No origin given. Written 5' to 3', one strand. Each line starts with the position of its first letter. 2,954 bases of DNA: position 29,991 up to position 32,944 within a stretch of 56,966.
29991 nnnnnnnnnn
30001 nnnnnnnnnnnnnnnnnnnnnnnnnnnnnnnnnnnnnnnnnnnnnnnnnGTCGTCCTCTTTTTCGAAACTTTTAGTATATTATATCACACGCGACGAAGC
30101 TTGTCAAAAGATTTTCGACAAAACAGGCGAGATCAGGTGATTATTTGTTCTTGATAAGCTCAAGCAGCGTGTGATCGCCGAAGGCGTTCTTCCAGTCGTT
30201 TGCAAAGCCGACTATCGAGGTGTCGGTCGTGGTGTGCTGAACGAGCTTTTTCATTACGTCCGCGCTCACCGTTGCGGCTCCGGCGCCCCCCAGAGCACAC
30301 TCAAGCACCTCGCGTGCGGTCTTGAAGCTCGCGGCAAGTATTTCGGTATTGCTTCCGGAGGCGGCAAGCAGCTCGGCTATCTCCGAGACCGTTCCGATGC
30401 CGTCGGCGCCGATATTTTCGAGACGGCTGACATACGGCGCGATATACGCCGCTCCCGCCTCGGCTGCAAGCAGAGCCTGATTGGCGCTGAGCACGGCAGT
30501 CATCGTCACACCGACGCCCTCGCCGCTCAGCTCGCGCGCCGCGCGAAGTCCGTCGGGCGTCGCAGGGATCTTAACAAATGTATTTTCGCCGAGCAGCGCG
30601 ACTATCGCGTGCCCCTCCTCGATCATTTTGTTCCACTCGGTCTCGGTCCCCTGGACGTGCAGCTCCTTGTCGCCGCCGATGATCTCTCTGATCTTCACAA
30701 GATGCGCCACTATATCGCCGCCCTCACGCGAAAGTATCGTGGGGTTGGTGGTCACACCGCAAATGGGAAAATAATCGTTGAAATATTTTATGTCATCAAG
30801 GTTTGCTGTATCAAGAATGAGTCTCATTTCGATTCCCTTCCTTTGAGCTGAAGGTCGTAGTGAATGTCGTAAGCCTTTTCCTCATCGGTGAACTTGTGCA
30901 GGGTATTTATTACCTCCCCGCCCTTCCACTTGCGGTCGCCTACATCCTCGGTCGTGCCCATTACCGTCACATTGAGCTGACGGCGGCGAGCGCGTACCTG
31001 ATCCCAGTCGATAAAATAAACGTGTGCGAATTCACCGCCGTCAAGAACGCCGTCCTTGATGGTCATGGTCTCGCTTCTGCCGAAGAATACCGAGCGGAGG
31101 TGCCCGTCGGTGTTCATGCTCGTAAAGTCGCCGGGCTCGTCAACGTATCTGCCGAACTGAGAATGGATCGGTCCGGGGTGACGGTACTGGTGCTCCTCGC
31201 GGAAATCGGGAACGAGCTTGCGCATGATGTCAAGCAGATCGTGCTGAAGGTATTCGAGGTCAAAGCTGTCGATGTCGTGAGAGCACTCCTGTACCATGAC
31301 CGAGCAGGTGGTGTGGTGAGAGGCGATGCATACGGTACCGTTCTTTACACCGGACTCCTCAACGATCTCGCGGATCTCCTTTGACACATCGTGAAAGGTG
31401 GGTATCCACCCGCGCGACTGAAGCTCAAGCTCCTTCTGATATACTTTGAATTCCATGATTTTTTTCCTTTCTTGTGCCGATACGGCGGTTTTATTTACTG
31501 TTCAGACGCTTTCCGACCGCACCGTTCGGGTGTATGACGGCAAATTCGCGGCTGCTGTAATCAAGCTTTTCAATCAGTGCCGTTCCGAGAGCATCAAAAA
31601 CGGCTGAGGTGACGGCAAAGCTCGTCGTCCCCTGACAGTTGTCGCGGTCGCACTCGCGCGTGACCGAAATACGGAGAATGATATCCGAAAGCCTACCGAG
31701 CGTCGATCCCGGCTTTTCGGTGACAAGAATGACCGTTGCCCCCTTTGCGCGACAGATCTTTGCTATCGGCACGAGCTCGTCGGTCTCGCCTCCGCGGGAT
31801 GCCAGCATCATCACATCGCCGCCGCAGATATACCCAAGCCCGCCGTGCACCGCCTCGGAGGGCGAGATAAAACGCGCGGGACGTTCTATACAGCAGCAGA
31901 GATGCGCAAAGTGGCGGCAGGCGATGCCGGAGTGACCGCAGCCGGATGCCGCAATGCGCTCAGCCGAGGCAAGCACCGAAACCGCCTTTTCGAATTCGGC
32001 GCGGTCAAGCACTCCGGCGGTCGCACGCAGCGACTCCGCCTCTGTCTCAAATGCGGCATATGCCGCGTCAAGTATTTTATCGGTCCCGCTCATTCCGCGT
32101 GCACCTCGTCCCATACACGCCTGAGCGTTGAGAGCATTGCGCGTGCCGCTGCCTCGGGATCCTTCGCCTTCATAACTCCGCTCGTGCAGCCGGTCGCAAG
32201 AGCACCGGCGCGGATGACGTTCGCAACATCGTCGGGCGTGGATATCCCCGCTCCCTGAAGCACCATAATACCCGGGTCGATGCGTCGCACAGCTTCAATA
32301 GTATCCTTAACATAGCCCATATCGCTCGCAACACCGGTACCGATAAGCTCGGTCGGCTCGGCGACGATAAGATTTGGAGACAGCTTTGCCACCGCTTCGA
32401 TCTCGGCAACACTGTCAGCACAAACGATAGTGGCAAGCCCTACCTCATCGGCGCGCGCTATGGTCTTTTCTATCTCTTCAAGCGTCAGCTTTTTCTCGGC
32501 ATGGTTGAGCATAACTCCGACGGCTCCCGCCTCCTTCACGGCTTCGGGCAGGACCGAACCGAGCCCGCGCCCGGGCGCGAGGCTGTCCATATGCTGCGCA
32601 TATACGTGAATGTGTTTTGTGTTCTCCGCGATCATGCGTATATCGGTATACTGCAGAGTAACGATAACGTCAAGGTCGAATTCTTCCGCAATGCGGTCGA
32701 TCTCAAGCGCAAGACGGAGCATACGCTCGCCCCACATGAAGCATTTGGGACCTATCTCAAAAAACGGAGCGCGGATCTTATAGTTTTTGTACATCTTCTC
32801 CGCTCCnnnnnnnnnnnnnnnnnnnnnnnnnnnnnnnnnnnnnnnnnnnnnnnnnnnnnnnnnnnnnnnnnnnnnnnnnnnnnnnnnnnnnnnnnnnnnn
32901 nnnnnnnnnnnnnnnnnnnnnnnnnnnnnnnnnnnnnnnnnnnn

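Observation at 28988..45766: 16.6-kb unidirectional 14-gene glycan locus built largely from duplicated, uncharacterised components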

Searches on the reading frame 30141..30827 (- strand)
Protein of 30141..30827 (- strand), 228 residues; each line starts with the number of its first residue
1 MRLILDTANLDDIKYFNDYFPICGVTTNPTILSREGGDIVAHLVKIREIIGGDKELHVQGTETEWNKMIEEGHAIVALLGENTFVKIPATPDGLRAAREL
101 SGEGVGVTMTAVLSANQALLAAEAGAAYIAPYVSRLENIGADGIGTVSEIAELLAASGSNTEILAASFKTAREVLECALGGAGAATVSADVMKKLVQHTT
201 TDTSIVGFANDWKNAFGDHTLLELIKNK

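Call 5: search_protein_families(library=pfam, proteins=[window:30141-30827:-], max_evalue=0.1)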
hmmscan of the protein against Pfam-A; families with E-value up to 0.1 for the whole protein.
window:30141-30827:- (228 aa): 1 family
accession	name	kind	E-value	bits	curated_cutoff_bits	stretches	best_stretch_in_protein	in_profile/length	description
PF00923.25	TAL_FSA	-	4.4e-48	164.5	27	1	4-204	2-241/285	Transaldolase/Fructose-6-phosphate aldolase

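Call 12: search_protein_families(library=ncbifam, proteins=[window:30141-30827:-], max_evalue=0.001)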
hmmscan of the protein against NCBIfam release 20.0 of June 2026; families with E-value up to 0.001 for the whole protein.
window:30141-30827:- (228 aa): 11 families
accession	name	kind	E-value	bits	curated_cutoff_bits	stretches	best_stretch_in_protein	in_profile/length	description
TIGR00875.1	fsa_talC_mipB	equivalog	3.2e-62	209.7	245.95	1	1-215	1-212/213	fructose-6-phosphate aldolase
NF009296.0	PRK12653.1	subfamily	1.3e-56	191.9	306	1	1-219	1-218/220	fructose-6-phosphate aldolase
NF009299.0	PRK12656.1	equivalog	1.1e-55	188.6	214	1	1-219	1-220/222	fructose-6-phosphate aldolase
TIGR00874.1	talAB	equivalog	5.2e-15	55.6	396.2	1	82-200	126-255/317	transaldolase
NF009001.0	PRK12346.1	subfamily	9e-12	45.2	439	1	83-199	128-255/316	transaldolase A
NF008965.0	PRK12309.1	equivalog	1.6e-11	43.9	550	1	81-199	131-260/392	transaldolase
TIGR02134.1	transald_staph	equivalog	5e-11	42.7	281.95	1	4-197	9-208/236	transaldolase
NF002881.0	PRK03343.1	subfamily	4.9e-09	35.7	367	1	68-124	122-179/370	transaldolase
NF003026.0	PRK03903.1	equivalog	1.1e-05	24.8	344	1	65-124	106-166/323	transaldolase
NF007080.0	PRK09533.1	equivalog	3.4e-05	21.9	712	1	69-143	123-191/949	bifunctional transaldolase/phosoglucose isomerase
TIGR00876.1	tal_mycobact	equivalog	8.6e-05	22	233.75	0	64-118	107-162/350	transaldolase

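Call 84: search_solved_structures(query=window:30141-30827:-, max_evalue=1e-20, show_alignments=4)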
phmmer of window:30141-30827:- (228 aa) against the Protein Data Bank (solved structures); distinct sequences matched with E-value up to 1e-20: 26.
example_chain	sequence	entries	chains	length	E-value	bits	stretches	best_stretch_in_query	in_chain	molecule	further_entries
1vpx_A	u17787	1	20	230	2.1e-43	151.7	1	1-214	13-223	PROTEIN (Transaldolase (EC 2.2.1.2))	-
9lkp_A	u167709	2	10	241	2e-42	148.5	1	1-218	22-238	Fructose-6-phosphate aldolase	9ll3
9v4b_A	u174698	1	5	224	3.4e-42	147.7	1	1-217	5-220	Fructose-6-phosphate aldolase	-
4xz9_A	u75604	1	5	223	4.7e-42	147.3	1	1-221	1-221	Probable transaldolase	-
8s7h_A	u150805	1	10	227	7.3e-42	146.7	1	1-219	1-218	Fructose-6-phosphate aldolase 1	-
1l6w_A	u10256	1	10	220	9.6e-42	146.3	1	1-218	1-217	Fructose-6-phosphate aldolase 1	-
4s1f_A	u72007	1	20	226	2.4e-41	144.9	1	3-218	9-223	Fructose-6-phosphate aldolase 1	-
4rxg_A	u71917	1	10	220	2.6e-41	144.9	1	1-218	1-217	Fructose-6-phosphate aldolase 1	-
3s0c_A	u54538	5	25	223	3.8e-41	144.3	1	1-221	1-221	Probable transaldolase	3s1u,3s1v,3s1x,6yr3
3r8r_A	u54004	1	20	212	4.8e-41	144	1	3-213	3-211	Transaldolase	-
4rxf_A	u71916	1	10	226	8.8e-41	143.1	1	3-218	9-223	Fructose-6-phosphate aldolase 1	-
6yrm_A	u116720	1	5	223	1.9e-40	142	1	1-221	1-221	Probable transaldolase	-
4rz4_A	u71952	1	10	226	2.4e-40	141.7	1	3-218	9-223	Fructose-6-phosphate aldolase 1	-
6yrt_A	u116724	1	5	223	2.6e-40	141.6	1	1-221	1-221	Transaldolase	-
3s1w_A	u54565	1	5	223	2.7e-40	141.5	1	1-221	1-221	Probable transaldolase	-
8bc3_A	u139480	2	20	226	6.1e-30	107.7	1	1-218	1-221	BmSF-TAL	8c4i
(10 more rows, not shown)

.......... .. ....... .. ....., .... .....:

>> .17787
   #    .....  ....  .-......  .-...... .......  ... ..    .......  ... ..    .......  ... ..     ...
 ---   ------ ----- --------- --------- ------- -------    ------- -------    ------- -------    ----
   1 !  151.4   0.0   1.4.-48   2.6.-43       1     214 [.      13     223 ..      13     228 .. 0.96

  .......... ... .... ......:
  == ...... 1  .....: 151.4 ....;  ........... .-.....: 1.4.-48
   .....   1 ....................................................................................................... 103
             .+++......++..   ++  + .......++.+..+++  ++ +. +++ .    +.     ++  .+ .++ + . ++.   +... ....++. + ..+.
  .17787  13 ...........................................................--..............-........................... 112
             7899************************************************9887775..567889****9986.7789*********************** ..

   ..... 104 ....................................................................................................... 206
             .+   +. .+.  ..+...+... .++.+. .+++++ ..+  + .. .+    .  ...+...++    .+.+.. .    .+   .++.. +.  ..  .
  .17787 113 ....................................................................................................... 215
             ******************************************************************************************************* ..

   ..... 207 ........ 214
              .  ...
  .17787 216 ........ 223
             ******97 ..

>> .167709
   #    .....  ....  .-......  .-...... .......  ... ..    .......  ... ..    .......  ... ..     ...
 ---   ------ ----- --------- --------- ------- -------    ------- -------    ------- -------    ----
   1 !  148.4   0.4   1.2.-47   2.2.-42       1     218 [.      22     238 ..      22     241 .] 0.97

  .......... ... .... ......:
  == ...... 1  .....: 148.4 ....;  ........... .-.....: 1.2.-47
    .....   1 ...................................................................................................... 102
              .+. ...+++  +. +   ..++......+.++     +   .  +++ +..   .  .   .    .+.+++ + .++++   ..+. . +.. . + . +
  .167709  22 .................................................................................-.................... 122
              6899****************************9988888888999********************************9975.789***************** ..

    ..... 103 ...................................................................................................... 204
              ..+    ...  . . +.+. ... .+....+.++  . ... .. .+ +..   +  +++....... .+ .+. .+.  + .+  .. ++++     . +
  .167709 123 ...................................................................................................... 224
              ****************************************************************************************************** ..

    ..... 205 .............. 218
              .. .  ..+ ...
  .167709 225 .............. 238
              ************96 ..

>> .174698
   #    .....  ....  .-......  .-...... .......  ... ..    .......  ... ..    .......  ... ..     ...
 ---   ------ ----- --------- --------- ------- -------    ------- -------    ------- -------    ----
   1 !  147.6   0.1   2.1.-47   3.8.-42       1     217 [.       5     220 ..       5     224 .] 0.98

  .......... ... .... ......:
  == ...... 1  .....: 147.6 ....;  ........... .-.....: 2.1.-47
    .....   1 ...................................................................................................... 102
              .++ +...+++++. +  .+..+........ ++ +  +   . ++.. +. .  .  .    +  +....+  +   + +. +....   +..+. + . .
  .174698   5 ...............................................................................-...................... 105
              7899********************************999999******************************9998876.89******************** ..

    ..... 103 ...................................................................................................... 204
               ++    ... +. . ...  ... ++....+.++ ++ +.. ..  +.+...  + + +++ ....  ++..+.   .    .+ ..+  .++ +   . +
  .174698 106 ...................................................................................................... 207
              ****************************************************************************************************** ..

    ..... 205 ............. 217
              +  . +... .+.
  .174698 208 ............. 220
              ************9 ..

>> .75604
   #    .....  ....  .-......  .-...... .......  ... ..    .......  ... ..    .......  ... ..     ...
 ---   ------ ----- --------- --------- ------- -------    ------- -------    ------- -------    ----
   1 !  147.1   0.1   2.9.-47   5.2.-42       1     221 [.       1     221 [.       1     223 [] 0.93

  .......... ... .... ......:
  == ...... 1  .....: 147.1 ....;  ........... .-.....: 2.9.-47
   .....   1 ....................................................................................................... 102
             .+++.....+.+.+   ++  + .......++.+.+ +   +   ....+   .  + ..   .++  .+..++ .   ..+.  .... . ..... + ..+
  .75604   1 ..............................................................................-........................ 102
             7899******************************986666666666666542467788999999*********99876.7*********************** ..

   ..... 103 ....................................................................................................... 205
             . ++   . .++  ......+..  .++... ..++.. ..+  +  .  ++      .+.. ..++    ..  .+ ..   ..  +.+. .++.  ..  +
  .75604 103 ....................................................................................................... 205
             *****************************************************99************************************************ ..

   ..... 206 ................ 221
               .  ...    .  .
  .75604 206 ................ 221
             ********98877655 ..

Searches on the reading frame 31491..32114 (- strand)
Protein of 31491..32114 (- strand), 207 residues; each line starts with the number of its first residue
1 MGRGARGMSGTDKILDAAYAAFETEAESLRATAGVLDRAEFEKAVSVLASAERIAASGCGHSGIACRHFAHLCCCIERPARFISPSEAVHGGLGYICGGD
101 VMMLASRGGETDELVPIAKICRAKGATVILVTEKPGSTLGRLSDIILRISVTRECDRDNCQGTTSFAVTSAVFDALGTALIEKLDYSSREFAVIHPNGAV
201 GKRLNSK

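Call 5: search_protein_families(library=pfam, proteins=[window:31491-32114:-], max_evalue=0.1)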
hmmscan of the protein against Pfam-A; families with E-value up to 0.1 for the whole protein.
window:31491-32114:- (207 aa): 2 families
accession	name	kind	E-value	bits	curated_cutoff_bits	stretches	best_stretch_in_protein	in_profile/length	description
PF01380.27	SIS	-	6.9e-18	65.1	25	1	48-178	2-130/131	SIS domain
PF13580.11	SIS_2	-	3.4e-05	24.3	27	1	99-132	104-137/138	SIS domain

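Call 12: search_protein_families(library=ncbifam, proteins=[window:31491-32114:-], max_evalue=0.001)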
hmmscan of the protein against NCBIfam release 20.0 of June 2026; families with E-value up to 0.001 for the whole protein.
window:31491-32114:- (207 aa): 12 families
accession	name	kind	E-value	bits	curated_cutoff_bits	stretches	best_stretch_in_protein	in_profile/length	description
TIGR00393.1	kpsF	subfamily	3e-30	105.7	203.7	1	53-205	2-154/268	KpsF/GutQ family sugar-phosphate isomerase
NF008581.0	PRK11543.1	equivalog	1.3e-23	83.6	481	1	16-205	7-196/321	arabinose-5-phosphate isomerase GutQ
NF008141.0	PRK10892.1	equivalog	1.5e-23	83.6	505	1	21-204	19-202/328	arabinose-5-phosphate isomerase KdsD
TIGR03127.2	RuMP_HxlB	equivalog_domain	1.1e-15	57.9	160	1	28-184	7-163/178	6-phospho-3-hexuloisomerase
NF041755.1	RuMP_HxlAB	equivalog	5.8e-15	55.1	500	1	32-186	227-378/391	bifunctional 3-hexulose-6-phosphate synthase/6-phospho-3-hexuloisomerase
NF008451.0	PRK11302.1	subfamily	1.8e-10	40.8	296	1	19-180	96-254/286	transcriptional regulator HexR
NF040776.2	AlsR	equivalog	3e-10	39.5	400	1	10-147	88-225/279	transcriptional repressor AlsR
NF008458.0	PRK11337.1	equivalog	1.5e-09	37.3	378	1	20-148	110-238/293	MurR/RpiR family transcriptional regulator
NF010701.0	PRK14101.1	equivalog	2.9e-07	29.1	920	1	36-150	453-566/638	bifunctional transcriptional regulator/glucokinase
NF012026.0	PRK15482.1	equivalog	3.4e-07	30.1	408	1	28-187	112-269/285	HTH-type transcriptional regulator MurR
NF002805.0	PRK02947.1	subfamily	4e-05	22.9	135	0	99-133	108-142/247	sugar isomerase domain-containing protein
NF008590.0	PRK11557.1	equivalog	4.2e-05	23.1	355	1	25-182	106-261/282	MurR/RpiR family transcriptional regulator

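Call 99: search_solved_structures(query=window:31491-32093:-, max_evalue=1e-8, show_alignments=3)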
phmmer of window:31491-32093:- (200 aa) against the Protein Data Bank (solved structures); distinct sequences matched with E-value up to 1e-8: 4.
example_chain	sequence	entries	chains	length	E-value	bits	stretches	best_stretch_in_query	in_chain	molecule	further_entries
3fxa_A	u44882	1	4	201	1.2e-40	142.7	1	6-199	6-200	SIS domain protein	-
5uqi_A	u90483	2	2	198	4.5e-20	75.6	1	22-199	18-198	Phosphosugar isomerase | Isomerase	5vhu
3etn_A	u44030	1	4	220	1.2e-15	61.2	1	33-196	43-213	putative phosphosugar isomerase involved in capsule formation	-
2xhz_A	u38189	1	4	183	9.2e-14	55.1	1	46-175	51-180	ARABINOSE 5-PHOSPHATE ISOMERASE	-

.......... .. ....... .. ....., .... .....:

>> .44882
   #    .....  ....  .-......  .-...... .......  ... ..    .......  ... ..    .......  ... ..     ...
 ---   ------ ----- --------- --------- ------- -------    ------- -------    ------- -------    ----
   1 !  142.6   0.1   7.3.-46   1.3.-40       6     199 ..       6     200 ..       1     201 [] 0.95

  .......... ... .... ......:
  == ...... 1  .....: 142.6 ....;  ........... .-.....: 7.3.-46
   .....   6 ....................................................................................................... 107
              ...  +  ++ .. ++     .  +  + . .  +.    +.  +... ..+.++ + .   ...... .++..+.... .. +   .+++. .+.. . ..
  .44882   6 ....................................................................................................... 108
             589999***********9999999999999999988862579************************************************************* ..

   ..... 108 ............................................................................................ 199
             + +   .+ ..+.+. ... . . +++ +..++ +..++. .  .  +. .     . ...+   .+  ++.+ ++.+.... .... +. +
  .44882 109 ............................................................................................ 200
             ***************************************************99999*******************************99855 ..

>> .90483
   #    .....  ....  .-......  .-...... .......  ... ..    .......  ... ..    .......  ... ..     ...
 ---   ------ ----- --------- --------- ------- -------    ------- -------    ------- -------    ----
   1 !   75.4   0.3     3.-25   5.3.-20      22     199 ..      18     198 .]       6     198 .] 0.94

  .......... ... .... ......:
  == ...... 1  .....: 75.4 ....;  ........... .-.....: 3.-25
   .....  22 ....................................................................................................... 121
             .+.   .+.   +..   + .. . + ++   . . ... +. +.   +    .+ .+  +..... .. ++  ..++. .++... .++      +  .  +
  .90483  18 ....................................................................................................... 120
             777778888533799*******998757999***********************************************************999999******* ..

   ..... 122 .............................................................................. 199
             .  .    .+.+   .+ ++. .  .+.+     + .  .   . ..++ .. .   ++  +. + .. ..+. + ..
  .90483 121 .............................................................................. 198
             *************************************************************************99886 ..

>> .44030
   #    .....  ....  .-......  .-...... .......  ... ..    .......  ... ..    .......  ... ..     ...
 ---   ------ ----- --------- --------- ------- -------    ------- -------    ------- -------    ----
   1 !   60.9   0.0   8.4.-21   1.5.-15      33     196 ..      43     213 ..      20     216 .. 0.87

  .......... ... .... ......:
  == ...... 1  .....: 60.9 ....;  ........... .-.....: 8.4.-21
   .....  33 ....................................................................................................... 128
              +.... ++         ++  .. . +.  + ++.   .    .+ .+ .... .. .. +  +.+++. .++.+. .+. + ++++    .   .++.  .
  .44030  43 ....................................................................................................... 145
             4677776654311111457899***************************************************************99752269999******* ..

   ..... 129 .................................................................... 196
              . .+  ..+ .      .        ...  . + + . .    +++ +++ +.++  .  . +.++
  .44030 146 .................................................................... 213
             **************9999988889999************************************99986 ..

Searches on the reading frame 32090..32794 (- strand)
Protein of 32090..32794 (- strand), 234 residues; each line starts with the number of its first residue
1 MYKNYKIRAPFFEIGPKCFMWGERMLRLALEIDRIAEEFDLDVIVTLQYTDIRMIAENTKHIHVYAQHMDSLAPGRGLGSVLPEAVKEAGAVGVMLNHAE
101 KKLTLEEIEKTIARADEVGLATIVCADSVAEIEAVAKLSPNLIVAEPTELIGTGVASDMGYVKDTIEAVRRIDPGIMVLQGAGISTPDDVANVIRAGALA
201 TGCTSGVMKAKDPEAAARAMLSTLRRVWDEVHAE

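Call 5: search_protein_families(library=pfam, proteins=[window:32090-32794:-], max_evalue=0.1)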
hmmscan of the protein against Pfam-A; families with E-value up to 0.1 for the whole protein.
window:32090-32794:- (234 aa): 4 families
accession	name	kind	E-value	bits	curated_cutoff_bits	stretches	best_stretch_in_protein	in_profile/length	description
PF00121.24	TIM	-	1.3e-19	71.1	20.1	1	36-195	28-220/245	Triosephosphate isomerase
PF05690.20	ThiG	-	0.0082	16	23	1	175-222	175-222/247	Thiazole biosynthesis protein ThiG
PF00290.26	Trp_syntA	-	0.055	12.8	27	1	153-209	176-229/259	Tryptophan synthase alpha chain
PF01180.27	DHO_dh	-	0.065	12.8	27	0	104-209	170-274/291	Dihydroorotate dehydrogenase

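Call 12: search_protein_families(library=ncbifam, proteins=[window:32090-32794:-], max_evalue=0.001)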
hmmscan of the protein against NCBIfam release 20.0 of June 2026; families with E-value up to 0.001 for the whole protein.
window:32090-32794:- (234 aa): 8 families
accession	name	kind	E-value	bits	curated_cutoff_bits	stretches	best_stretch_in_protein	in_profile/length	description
NF003302.0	PRK04302.1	subfamily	1.5e-60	204.7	132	1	11-223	5-221/223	triose-phosphate isomerase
TIGR00419.1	tim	equivalog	2.4e-30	106.1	130.6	1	25-211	16-228/228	triose-phosphate isomerase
NF011163.0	PRK14565.1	equivalog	8.6e-07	28.9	298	1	30-185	25-199/240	triosephosphate isomerase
NF003215.0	PRK04180.1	equivalog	0.00013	21.5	395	1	155-225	189-260/298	pyridoxal 5'-phosphate synthase lyase subunit PdxS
NF011497.0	PRK14905.1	equivalog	0.00029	20.3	485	1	34-110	34-116/357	triosephosphate isomerase/PTS system glucose/sucrose-specific transporter subunit IIB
NF009621.0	PRK13125.1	equivalog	0.00029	20.3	234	1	106-230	116-242/244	tryptophan synthase subunit alpha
NF001375.0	PRK00278.2-2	equivalog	0.00095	18.6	360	0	102-221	133-248/255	indole-3-glycerol phosphate synthase TrpC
NF001370.0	PRK00278.1-2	equivalog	0.00096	18.4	348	1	106-222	151-262/266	indole-3-glycerol phosphate synthase TrpC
